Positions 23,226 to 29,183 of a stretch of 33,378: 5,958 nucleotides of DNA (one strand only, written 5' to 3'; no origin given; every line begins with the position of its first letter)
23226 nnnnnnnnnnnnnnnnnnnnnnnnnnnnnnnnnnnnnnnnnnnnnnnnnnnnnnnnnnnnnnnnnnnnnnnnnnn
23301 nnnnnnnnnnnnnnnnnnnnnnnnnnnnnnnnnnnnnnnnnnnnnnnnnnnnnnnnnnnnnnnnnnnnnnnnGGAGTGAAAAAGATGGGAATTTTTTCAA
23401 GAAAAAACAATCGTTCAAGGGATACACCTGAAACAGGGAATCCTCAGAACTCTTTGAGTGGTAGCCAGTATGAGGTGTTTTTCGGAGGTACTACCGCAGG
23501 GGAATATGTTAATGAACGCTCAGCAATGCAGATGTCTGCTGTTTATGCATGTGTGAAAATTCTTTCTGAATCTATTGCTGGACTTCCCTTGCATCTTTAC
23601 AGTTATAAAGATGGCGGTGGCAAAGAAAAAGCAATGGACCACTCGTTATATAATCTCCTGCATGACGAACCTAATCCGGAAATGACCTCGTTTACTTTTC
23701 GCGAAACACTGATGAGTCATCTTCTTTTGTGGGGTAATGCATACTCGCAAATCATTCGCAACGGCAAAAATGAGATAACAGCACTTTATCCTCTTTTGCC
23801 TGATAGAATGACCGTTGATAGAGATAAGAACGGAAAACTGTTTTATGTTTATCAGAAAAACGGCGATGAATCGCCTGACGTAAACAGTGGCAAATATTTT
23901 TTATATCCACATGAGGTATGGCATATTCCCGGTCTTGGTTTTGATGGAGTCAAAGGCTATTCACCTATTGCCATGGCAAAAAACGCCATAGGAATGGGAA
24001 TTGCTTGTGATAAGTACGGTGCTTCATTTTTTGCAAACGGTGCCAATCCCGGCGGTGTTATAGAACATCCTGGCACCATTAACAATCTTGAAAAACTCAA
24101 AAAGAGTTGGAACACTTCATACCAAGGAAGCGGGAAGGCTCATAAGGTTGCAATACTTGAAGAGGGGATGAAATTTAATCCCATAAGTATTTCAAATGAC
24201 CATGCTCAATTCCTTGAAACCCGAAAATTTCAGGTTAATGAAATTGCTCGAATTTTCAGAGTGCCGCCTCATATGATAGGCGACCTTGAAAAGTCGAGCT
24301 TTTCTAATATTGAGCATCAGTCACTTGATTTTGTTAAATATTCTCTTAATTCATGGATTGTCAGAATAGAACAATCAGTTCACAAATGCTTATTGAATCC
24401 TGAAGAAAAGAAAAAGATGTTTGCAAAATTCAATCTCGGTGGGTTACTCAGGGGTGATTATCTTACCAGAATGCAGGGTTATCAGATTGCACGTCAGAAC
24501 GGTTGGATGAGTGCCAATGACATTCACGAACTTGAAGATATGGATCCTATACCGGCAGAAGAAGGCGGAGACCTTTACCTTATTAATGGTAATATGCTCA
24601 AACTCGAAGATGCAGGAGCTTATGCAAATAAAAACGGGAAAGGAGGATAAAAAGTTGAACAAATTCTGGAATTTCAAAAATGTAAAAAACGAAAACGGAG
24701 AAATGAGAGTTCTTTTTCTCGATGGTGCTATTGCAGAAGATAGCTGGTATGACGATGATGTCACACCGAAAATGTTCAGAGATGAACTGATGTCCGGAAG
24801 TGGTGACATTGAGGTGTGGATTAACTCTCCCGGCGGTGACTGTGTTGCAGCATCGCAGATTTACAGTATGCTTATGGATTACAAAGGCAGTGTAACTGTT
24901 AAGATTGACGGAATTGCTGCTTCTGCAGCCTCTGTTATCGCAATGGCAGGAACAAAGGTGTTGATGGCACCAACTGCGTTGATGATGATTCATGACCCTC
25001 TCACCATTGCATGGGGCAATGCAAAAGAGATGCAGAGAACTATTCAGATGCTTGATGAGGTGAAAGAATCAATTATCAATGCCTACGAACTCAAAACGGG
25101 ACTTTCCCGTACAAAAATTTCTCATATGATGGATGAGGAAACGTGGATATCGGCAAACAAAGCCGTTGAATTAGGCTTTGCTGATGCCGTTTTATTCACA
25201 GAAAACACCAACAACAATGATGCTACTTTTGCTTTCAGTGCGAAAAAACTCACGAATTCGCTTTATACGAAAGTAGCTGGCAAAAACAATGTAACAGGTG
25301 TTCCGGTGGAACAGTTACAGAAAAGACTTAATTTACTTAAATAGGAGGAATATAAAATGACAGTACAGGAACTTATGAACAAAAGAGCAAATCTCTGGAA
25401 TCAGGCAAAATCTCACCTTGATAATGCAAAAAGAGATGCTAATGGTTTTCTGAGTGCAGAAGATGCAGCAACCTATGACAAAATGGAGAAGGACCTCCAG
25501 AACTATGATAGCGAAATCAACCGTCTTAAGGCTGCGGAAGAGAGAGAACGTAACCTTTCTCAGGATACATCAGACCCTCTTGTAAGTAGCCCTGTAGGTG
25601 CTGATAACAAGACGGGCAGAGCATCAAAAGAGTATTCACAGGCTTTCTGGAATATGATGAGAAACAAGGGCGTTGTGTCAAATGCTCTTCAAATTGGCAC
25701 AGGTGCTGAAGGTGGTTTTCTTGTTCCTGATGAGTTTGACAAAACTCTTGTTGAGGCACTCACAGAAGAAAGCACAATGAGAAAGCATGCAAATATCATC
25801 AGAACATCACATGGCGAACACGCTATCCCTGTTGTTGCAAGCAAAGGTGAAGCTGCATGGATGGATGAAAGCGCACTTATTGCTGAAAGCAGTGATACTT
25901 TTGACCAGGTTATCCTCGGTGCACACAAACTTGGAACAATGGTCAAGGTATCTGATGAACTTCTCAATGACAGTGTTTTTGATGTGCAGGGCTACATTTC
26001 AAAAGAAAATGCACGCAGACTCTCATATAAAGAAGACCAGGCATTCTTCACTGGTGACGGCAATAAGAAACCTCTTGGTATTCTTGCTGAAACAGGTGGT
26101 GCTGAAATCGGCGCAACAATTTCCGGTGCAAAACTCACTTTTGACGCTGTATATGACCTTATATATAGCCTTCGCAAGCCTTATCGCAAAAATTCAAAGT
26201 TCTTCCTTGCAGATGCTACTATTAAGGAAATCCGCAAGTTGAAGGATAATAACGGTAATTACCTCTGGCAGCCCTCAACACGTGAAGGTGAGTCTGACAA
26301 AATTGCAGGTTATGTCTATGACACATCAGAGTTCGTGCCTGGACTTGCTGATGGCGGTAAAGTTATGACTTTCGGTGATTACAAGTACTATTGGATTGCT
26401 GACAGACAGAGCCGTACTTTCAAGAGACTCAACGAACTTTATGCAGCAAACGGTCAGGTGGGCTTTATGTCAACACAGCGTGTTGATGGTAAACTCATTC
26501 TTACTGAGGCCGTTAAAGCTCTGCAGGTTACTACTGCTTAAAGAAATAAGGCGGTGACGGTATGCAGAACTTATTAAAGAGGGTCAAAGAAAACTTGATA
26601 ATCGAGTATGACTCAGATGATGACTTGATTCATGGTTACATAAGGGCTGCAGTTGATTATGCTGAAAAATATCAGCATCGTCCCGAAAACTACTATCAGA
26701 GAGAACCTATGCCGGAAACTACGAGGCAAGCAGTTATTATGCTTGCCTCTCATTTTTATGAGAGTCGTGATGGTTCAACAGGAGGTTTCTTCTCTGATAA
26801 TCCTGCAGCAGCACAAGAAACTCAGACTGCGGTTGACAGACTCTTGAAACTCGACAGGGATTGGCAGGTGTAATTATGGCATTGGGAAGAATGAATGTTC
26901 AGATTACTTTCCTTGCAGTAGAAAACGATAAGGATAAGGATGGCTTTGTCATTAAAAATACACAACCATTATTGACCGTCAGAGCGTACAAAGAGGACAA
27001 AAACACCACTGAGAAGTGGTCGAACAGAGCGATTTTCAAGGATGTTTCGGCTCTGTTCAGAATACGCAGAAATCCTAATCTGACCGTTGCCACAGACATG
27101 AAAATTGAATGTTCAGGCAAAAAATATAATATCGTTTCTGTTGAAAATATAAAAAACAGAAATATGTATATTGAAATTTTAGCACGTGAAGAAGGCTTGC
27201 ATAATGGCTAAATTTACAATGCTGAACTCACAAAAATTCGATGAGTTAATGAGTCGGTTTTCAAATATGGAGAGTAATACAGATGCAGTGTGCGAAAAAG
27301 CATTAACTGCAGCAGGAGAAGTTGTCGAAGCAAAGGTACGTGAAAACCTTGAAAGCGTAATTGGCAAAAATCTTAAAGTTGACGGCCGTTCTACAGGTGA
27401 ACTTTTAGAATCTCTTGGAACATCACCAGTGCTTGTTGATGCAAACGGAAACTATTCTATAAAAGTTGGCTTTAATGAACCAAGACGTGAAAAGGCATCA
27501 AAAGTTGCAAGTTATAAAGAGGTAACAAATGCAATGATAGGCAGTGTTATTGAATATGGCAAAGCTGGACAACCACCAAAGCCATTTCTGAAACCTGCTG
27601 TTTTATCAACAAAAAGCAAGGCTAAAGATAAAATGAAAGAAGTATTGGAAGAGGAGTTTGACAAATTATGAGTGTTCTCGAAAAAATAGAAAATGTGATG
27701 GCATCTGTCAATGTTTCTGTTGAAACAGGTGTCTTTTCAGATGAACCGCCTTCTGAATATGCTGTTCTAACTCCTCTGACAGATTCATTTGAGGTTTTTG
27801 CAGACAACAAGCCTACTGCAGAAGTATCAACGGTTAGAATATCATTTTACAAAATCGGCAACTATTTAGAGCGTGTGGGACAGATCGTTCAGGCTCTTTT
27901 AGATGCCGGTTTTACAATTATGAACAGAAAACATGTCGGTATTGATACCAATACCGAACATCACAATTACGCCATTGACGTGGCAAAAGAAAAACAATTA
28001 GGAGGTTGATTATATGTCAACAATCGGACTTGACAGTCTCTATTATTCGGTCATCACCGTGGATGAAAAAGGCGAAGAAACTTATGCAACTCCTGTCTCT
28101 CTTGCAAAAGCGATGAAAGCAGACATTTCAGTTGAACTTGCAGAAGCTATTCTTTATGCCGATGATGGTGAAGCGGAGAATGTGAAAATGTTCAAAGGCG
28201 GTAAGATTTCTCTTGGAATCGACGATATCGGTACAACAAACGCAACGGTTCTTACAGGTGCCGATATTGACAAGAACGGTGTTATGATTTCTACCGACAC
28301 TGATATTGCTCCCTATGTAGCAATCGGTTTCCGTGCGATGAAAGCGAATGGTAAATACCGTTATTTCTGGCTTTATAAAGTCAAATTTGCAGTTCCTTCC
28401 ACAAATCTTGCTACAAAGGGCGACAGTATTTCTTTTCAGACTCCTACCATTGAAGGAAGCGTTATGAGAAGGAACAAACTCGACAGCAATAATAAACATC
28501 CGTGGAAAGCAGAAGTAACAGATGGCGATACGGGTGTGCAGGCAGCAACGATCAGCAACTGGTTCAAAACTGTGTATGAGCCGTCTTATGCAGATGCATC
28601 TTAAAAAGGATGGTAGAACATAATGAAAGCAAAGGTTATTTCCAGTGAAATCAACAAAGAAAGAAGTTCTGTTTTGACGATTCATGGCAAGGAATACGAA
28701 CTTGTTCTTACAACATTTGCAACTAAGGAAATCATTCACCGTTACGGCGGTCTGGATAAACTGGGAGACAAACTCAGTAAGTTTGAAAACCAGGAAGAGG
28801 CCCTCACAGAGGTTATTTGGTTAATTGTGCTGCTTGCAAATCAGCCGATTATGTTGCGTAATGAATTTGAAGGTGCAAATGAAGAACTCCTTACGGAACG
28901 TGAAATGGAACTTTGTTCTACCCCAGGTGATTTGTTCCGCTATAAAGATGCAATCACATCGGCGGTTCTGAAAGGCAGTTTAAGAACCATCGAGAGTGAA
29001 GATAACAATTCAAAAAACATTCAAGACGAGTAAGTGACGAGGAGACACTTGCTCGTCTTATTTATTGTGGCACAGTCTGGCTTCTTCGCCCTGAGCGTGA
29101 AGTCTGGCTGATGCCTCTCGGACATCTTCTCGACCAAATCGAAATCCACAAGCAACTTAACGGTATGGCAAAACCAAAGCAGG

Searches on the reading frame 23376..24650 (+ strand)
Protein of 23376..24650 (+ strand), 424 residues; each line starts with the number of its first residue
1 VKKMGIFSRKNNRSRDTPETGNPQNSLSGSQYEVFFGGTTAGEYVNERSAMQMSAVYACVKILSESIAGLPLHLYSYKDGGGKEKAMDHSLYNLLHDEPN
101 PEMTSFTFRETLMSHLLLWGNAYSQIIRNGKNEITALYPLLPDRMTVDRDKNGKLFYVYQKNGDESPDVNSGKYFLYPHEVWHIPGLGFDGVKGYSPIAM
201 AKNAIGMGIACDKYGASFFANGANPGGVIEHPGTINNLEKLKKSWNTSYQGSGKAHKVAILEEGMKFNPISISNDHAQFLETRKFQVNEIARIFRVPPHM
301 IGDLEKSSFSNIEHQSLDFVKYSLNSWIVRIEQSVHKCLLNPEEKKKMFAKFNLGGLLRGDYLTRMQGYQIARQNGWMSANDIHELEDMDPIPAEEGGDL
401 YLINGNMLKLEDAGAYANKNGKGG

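Call 3: search_protein_families(library=pfam, proteins=[window:23376-24650:+], max_evalue=0.1)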
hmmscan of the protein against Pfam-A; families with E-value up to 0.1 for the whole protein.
window:23376-24650:+ (424 aa): 2 families
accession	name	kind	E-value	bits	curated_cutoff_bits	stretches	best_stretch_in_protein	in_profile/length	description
PF04860.17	Phage_portal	-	3.3e-123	411.4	39.1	1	54-388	1-321/321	Phage portal protein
PF05136.18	Phage_portal_2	-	0.041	13.5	32.9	1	257-319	283-346/354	Phage portal protein, lambda family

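Call 4: search_protein_families(library=phrogs, proteins=[window:23376-24650:+], max_evalue=0.1)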
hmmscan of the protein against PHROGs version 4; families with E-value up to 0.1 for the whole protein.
window:23376-24650:+ (424 aa): 10 families
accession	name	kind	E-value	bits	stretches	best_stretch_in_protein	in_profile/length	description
phrog_12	-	head and packaging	3.8e-142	476.5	1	2-421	46-443/646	portal protein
phrog_5929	-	head and packaging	2.6e-80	270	1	212-421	5-213/228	portal protein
phrog_2662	-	head and packaging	1.5e-74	252.8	1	3-394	12-410/717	portal protein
phrog_11323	-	unknown function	3.4e-47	160.8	1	300-420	1-119/130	-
phrog_2271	-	head and packaging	6.9e-34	117.7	1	8-406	8-398/859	portal protein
phrog_4891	-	unknown function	1.2e-24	87.6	1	366-419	1-54/71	-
phrog_21454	-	unknown function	1.1e-16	61.9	1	228-406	1-175/320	-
phrog_9856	-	unknown function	7.6e-05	22.8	1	9-158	10-156/223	-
phrog_68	-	head and packaging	0.00017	21.3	1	262-335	249-324/344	portal protein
phrog_21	-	head and packaging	0.034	12.8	1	254-323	328-398/1362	portal protein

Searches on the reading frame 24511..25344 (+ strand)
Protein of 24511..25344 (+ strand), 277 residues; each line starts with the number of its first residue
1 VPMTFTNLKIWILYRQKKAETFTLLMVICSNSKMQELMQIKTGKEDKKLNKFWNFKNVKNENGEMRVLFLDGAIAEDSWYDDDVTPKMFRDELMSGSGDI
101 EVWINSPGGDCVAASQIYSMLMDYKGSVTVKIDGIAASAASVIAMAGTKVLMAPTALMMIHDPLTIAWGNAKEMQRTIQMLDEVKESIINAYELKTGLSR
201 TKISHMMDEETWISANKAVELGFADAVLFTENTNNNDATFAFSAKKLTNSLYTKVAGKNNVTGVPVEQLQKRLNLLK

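Call 89: search_protein_families(library=pfam, proteins=[window:24511-25344:+], max_evalue=0.001)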
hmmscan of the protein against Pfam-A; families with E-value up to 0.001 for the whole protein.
window:24511-25344:+ (277 aa): 3 families
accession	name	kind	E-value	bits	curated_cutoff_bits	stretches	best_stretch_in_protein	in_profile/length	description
PF00574.28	CLP_protease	-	2.3e-33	116.1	20.2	1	65-229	16-180/182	Clp protease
PF01972.22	SDH_protease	-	2.3e-07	30.6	31.3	1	100-166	94-160/286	ClpP-like SDH-type serine proteinase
PF25145.1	NfeD1b_N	-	0.00032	20.8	40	1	103-162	37-96/189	NfeD1b, N-terminal domain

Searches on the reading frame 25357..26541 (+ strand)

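Call 89: search_protein_families(library=pfam, proteins=[window:25357-26541:+], max_evalue=0.001)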
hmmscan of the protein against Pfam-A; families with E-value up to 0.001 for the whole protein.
window:25357-26541:+ (394 aa): 1 family
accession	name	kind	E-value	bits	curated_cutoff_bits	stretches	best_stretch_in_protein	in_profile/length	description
PF05065.19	Phage_capsid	-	2.6e-73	247.3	24.2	1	119-390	1-279/280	Phage capsid family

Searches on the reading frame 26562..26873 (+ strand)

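Call 89: search_protein_families(library=pfam, proteins=[window:26562-26873:+], max_evalue=0.001)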
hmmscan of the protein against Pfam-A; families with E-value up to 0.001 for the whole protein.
window:26562-26873:+ (103 aa): 1 family
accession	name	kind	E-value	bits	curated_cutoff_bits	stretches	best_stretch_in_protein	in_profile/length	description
PF05135.19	Phage_connect_1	-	7.2e-14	52.4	21.2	1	4-73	3-74/101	Phage gp6-like head-tail connector protein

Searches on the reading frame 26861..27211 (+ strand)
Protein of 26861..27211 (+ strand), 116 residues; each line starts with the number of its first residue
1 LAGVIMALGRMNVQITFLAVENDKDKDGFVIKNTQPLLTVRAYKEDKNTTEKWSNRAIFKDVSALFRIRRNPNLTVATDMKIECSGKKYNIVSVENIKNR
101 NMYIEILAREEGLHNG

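Call 89: search_protein_families(library=pfam, proteins=[window:26861-27211:+], max_evalue=0.001)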
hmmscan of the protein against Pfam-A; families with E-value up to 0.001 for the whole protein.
window:26861-27211:+ (116 aa): 1 family
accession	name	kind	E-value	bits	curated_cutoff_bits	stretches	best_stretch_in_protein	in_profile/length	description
PF05521.18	Phage_HCP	-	1.4e-17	64.7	25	1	6-111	1-106/106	Phage head completion protein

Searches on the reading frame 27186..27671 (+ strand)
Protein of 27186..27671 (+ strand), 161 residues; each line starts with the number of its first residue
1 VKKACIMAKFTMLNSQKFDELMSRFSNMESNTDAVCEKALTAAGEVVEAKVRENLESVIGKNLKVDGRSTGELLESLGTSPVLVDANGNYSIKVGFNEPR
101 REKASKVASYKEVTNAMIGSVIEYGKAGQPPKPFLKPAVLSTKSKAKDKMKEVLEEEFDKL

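Call 89: search_protein_families(library=pfam, proteins=[window:27186-27671:+], max_evalue=0.001)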
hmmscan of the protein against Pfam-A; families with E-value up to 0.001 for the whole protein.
window:27186-27671:+ (161 aa): 1 family
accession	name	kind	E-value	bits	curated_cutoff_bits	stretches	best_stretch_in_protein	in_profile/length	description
PF04883.17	HK97-gp10_like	-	7.1e-06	27.3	21.4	1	19-107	1-71/78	Bacteriophage HK97-gp10, putative tail-component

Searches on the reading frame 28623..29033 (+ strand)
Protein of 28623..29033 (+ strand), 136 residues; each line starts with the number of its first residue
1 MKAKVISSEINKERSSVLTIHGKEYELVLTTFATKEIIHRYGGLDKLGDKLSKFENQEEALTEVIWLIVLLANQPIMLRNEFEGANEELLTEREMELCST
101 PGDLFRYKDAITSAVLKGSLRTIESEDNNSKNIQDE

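Call 70: find_encoding_contigs(protein=window:28623-29033:+, flank=10000, max_places=5)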
Protein window:28623-29033:+ (136 aa): no gene with exactly this product is on record in the collection.
